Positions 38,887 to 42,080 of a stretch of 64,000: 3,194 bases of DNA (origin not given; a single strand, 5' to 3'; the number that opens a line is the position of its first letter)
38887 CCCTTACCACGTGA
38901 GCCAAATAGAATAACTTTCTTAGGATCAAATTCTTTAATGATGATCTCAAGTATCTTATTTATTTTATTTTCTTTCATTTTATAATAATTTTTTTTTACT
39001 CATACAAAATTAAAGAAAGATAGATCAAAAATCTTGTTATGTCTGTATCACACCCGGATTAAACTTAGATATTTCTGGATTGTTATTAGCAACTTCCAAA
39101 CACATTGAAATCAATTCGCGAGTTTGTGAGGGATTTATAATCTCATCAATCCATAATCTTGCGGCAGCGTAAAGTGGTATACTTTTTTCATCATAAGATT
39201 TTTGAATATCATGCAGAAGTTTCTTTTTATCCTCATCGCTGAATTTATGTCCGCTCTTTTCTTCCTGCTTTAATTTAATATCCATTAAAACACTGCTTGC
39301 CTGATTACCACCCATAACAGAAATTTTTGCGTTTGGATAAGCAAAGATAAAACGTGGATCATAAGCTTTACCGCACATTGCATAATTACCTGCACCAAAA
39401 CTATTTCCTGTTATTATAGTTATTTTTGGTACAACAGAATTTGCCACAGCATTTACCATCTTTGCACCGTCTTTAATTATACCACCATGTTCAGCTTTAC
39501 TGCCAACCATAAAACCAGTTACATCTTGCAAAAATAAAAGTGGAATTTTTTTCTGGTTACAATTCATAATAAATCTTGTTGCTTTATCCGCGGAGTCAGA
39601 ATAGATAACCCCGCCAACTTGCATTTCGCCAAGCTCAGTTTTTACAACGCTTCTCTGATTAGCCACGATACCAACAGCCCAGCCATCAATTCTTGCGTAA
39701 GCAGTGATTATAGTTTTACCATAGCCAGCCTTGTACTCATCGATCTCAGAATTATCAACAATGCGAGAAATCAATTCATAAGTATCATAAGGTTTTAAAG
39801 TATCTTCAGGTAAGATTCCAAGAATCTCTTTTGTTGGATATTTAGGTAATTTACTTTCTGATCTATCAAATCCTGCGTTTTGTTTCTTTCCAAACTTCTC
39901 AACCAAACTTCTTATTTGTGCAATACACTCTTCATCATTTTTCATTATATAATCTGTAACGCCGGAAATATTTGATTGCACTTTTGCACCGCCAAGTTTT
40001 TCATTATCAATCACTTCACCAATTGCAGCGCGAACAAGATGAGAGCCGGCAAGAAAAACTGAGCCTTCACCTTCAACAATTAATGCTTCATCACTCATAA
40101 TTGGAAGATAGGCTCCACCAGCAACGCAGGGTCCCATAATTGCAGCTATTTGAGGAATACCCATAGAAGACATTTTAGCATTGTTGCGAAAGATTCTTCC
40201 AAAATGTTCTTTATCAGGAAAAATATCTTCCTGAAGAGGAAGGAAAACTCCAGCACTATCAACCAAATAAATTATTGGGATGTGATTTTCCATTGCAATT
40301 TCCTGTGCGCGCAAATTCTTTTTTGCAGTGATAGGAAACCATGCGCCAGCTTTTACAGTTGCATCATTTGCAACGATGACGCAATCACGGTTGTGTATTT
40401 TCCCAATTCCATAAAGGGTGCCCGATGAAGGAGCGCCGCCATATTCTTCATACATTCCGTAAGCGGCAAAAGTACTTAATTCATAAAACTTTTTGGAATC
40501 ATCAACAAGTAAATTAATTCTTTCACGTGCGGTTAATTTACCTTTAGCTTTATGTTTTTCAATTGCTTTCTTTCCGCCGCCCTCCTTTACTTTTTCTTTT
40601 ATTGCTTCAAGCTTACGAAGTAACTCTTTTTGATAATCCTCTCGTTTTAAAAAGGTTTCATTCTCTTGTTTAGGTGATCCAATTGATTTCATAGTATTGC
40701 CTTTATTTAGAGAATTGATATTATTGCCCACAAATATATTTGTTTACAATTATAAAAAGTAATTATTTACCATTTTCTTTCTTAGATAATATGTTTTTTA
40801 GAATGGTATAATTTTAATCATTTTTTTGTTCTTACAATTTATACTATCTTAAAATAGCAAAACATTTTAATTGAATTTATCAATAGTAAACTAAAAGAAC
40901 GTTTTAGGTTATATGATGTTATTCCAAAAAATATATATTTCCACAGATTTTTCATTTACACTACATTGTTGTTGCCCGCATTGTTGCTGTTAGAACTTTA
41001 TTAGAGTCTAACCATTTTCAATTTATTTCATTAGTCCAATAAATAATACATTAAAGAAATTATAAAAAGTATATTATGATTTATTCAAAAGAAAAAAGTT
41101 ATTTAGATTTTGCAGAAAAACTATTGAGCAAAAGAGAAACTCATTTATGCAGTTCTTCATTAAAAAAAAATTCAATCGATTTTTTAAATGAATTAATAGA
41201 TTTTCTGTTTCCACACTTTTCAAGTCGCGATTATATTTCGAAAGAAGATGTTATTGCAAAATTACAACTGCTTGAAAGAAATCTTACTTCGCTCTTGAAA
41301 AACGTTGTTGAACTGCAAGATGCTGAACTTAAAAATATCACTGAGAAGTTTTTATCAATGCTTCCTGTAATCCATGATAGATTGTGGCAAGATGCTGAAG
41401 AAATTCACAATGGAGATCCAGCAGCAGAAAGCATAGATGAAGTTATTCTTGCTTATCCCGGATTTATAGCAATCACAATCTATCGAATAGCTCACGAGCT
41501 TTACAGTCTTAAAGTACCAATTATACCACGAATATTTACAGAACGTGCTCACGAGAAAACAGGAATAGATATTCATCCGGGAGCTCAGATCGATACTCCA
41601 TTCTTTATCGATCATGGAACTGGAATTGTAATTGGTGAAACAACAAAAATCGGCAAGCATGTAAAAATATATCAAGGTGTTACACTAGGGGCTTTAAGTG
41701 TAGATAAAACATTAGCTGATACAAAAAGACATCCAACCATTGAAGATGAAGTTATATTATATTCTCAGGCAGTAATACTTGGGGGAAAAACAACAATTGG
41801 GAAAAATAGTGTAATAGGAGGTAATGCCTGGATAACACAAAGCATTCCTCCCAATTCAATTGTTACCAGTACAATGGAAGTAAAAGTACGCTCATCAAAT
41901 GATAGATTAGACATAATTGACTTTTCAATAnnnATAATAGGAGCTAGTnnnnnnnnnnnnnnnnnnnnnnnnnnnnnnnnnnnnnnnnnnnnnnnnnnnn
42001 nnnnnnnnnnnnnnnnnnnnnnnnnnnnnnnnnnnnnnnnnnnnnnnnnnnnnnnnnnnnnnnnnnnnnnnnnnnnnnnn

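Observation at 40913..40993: Unannotated poly-cysteine upstream ORF (….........*) in front of cysE-cysK: candidate cysteine-sensing leader peptide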

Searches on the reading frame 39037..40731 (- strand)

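Call 4: search_protein_families(library=pfam, proteins=[window:39037-40731:-])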
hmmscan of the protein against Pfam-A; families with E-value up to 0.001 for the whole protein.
window:39037-40731:- (564 aa): 3 families
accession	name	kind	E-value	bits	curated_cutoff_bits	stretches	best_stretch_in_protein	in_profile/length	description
PF01039.27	Carboxyl_trans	-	5.2e-147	490.9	22.3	1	60-553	2-483/493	Carboxyl transferase domain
PF03255.19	ACCA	-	1e-12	48.3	23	2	338-483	91-231/310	Acetyl co-enzyme A carboxylase carboxyltransferase-like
PF06833.16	MdcE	-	0.0001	22.5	32.7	0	393-480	25-112/196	Malonate decarboxylase gamma subunit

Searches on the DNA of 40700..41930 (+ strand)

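Call 61: search_rna_families(sources=[L006, L008, L024, L025, L036, L042, L044, L070, L078, L163, L089, L094], threshold=gathering)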
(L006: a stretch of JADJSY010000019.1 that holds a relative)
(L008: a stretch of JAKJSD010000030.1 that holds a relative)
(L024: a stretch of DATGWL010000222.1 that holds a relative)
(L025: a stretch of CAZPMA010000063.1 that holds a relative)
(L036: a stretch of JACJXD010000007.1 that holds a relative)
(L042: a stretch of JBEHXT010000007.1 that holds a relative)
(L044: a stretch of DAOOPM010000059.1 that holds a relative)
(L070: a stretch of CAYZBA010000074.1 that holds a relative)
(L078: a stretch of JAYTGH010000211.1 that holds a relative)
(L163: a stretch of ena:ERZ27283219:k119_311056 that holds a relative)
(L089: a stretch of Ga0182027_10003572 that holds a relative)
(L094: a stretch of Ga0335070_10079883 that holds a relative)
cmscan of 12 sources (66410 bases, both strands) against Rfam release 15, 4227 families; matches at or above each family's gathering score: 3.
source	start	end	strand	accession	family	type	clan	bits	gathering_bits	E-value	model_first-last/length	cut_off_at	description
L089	1756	2163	+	RF01766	cspA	Cis-reg; thermoregulator;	-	78.7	78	4.1e-18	1-428/428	no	cspA thermoregulator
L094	2247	2320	-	RF00005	tRNA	Gene; tRNA;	CL00001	64.4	29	1.1e-11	1-71/71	no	tRNA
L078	2448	2532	+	RF00005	tRNA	Gene; tRNA;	CL00001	55.6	29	3.1e-09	1-71/71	no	tRNA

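Call 62: search_rna_families(source=window, start=40700, end=41150, threshold=evalue, max_evalue=10)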
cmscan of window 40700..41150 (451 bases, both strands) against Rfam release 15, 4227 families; matches with E-value up to 10: 2.
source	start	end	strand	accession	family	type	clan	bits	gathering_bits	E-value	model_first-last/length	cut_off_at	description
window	41076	41150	-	RF02082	STnc540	Gene; sRNA;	-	11.7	38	7.5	108-202/202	5'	Enterobacterial sRNA STnc540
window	40700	40750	-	RF00629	P24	Gene;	-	8.2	100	8.5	1-51/255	3'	Pseudomonas sRNA P24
